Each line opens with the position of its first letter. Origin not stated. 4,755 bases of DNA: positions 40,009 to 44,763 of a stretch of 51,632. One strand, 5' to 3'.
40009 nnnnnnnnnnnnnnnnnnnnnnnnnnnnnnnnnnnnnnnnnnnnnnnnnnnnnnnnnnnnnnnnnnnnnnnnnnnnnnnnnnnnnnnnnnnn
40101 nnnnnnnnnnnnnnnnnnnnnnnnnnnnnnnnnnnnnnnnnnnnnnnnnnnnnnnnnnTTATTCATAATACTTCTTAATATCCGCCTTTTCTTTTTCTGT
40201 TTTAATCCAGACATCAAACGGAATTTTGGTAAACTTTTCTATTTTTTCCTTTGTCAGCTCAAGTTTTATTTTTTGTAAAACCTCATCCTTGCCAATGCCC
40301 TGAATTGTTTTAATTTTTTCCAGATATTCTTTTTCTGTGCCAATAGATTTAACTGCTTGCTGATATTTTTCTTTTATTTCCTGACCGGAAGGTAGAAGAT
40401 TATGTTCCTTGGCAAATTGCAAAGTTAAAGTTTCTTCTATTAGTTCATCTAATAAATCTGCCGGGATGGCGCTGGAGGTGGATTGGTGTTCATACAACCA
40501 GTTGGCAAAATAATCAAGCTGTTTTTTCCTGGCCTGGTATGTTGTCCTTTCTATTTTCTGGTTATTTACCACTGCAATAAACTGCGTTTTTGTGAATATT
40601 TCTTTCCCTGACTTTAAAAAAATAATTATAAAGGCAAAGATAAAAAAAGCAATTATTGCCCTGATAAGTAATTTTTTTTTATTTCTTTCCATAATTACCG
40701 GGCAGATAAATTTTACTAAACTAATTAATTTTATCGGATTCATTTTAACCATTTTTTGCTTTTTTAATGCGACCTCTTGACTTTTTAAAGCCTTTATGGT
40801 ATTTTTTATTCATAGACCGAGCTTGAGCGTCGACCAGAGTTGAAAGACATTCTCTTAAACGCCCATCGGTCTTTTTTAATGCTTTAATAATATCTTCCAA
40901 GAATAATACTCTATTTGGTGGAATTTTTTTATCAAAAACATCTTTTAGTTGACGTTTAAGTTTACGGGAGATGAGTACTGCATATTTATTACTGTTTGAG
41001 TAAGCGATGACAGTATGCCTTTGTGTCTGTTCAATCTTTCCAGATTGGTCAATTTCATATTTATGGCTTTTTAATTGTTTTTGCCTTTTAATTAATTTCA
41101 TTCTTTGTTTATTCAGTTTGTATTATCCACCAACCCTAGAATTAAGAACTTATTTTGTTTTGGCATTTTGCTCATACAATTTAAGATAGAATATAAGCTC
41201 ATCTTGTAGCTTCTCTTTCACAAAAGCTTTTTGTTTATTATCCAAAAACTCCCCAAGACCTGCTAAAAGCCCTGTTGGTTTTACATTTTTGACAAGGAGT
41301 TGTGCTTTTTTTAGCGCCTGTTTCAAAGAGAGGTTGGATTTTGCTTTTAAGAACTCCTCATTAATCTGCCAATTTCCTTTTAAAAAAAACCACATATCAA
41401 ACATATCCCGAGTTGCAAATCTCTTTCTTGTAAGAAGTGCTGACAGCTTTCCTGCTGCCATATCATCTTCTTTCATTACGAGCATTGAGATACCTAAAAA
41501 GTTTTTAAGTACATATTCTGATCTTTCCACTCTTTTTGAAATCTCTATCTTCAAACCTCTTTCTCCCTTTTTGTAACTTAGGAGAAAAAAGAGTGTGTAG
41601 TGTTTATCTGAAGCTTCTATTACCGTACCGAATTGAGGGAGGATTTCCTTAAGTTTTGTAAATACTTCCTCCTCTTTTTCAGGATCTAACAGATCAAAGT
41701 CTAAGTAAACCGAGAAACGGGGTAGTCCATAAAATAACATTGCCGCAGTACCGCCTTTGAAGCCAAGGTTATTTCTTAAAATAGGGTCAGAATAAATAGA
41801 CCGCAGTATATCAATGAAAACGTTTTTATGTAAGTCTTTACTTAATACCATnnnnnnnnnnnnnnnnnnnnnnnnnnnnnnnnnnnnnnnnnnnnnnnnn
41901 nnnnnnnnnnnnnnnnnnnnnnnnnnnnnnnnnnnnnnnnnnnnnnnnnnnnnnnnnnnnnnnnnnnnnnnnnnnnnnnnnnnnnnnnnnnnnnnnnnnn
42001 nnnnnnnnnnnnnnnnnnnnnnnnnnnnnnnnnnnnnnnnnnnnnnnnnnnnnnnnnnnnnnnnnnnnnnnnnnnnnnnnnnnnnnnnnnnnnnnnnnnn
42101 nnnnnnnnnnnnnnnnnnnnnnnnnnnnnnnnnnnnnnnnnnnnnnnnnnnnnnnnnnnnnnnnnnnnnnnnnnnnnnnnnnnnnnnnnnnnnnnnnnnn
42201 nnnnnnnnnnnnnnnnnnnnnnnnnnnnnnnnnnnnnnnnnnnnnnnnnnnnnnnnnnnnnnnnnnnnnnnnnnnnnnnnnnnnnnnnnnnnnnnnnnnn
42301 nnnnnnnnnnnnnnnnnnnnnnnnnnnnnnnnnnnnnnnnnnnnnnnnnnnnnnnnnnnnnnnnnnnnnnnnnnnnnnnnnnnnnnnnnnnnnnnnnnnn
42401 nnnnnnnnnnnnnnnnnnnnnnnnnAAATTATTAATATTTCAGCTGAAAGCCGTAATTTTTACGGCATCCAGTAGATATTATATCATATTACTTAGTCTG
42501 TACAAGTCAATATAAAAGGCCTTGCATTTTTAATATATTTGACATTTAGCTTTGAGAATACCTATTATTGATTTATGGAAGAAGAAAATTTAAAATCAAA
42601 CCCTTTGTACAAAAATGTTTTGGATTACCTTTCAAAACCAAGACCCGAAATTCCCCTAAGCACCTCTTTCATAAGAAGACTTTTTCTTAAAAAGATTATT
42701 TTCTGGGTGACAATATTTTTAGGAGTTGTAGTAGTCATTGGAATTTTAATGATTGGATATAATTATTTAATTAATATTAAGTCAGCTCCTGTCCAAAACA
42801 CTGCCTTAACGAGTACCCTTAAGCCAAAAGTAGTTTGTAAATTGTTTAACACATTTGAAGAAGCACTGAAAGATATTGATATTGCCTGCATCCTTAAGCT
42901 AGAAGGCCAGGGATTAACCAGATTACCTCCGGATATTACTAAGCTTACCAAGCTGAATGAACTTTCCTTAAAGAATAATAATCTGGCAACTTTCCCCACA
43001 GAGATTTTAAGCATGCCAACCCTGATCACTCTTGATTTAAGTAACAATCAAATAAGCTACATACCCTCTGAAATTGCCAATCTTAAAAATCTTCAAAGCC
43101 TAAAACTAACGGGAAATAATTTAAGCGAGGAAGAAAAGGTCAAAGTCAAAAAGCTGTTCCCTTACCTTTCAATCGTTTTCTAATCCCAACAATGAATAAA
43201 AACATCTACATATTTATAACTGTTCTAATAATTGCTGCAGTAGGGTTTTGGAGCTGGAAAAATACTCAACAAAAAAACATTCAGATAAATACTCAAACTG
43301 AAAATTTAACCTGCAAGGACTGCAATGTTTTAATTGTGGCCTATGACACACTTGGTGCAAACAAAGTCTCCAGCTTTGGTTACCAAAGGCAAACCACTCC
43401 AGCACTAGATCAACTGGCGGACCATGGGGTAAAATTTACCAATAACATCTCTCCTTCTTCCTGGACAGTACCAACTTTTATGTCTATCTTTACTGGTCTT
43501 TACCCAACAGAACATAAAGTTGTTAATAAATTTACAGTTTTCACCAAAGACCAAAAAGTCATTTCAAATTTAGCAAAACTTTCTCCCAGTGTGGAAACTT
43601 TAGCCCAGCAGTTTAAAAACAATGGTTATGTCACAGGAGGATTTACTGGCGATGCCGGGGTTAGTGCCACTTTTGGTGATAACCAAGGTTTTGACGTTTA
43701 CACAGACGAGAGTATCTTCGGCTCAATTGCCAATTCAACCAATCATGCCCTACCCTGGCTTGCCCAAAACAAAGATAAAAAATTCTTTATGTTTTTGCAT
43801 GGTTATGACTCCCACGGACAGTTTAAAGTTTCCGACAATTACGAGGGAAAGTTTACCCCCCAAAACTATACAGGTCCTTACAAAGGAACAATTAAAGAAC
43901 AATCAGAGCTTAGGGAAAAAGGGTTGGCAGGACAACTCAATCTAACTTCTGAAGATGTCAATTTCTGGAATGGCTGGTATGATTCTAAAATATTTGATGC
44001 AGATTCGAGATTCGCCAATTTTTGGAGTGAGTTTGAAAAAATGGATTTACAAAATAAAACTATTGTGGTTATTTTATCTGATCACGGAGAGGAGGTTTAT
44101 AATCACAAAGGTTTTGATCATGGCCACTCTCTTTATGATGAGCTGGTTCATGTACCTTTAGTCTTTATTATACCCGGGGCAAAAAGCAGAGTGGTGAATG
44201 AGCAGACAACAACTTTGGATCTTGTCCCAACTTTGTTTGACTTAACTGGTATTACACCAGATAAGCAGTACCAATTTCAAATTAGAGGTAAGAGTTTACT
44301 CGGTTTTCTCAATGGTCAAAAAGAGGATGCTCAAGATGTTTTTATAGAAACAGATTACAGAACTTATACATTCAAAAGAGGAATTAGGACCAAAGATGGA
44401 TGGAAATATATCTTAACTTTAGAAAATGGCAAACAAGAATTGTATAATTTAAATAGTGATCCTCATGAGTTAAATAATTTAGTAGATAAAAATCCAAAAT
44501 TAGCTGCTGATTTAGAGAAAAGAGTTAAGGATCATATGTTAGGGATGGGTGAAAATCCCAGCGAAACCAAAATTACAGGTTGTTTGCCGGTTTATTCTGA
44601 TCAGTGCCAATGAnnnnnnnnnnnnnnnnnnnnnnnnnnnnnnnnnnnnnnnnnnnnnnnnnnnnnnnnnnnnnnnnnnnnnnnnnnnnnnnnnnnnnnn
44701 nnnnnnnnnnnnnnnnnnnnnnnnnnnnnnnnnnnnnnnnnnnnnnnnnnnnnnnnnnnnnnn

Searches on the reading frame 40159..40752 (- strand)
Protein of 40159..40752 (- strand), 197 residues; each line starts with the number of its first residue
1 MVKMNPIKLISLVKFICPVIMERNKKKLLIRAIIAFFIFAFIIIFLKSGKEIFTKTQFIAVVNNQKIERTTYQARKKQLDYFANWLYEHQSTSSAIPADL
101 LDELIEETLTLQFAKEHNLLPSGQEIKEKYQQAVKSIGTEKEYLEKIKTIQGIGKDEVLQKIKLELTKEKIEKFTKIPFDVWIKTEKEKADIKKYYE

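Call 31: search_protein_families(library=pfam, proteins=[window:40159-40752:-], max_evalue=0.001)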
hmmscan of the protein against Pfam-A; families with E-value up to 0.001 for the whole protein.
window:40159-40752:- (197 aa): 2 families
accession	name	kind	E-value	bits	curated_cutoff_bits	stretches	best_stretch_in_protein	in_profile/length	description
PF13624.11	SurA_N_3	-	1.8e-11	44.6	27.2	1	21-132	5-119/162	SurA-like N-terminal domain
PF13623.11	SurA_N_2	-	5.1e-09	36.6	28.5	1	23-132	5-121/145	SurA-like N-terminal domain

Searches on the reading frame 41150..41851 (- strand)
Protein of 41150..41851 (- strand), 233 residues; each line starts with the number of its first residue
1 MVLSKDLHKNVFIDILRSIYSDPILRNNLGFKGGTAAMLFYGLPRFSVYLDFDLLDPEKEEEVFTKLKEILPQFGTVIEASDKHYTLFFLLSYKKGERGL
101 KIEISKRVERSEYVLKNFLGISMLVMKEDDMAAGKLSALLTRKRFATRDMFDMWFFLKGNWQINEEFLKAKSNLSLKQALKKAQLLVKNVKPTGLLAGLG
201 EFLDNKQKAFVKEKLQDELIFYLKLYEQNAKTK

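Call 31: search_protein_families(library=pfam, proteins=[window:41150-41851:-], max_evalue=0.001)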
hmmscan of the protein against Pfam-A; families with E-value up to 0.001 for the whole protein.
window:41150-41851:- (233 aa): 1 family
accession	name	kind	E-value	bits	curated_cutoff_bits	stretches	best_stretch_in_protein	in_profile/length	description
PF08843.17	AbiEii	-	1.4e-15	58.3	22.5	1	15-168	2-179/238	Nucleotidyl transferase AbiEii toxin, Type IV TA system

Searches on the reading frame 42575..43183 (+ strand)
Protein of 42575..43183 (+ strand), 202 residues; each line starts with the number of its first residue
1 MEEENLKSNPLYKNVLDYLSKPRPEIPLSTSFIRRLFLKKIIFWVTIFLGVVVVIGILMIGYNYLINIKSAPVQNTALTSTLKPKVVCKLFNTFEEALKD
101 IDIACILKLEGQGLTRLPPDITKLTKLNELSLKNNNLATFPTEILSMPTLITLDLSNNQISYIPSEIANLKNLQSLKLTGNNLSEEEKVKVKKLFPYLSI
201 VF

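Call 31: search_protein_families(library=pfam, proteins=[window:42575-43183:+], max_evalue=0.001)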
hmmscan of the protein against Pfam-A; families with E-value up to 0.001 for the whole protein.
window:42575-43183:+ (202 aa): 6 families
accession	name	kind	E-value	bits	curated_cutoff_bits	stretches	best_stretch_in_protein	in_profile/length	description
PF12799.13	LRR_4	-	7.7e-12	45.5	27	1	148-184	1-36/44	Leucine Rich repeats (2 copies)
PF13855.12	LRR_8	-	1.8e-11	44.1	27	1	126-183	2-61/61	Leucine rich repeat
PF23598.1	LRR_14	-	9.2e-09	34.9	40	1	107-181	52-124/353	Leucine-rich repeat region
PF00560.39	LRR_1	-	3.5e-06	26.5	20.6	0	150-170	2-23/23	Leucine Rich Repeat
PF23211.1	LRR_LRWD1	-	0.00018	21.7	28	1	120-199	37-115/190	Leucine-rich repeat and WD repeat-containing protein 1, LRR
PF23952.1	LRR_EndoS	-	0.00057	20.5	27.9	0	61-158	40-116/116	Endo-beta-N-acetylglucosaminidase EndoS LRR domain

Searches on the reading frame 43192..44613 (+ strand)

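Call 31: search_protein_families(library=pfam, proteins=[window:43192-44613:+], max_evalue=0.001)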
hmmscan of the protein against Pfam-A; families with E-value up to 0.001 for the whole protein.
window:43192-44613:+ (473 aa): 4 families
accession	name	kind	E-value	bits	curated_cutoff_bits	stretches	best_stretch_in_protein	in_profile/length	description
PF00884.28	Sulfatase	-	6.3e-43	147.6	25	1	45-354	2-301/301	Sulfatase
PF16347.10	SGSH_C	-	2.8e-14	54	29.3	1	305-446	3-149/154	N-sulphoglucosamine sulphohydrolase, C-terminal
PF01663.27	Phosphodiest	-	2.7e-11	44.1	23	1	47-301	2-222/342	Type I phosphodiesterase / nucleotide pyrophosphatase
PF02995.22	DUF229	-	0.00032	20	25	0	66-311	147-354/496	Protein of unknown function (DUF229)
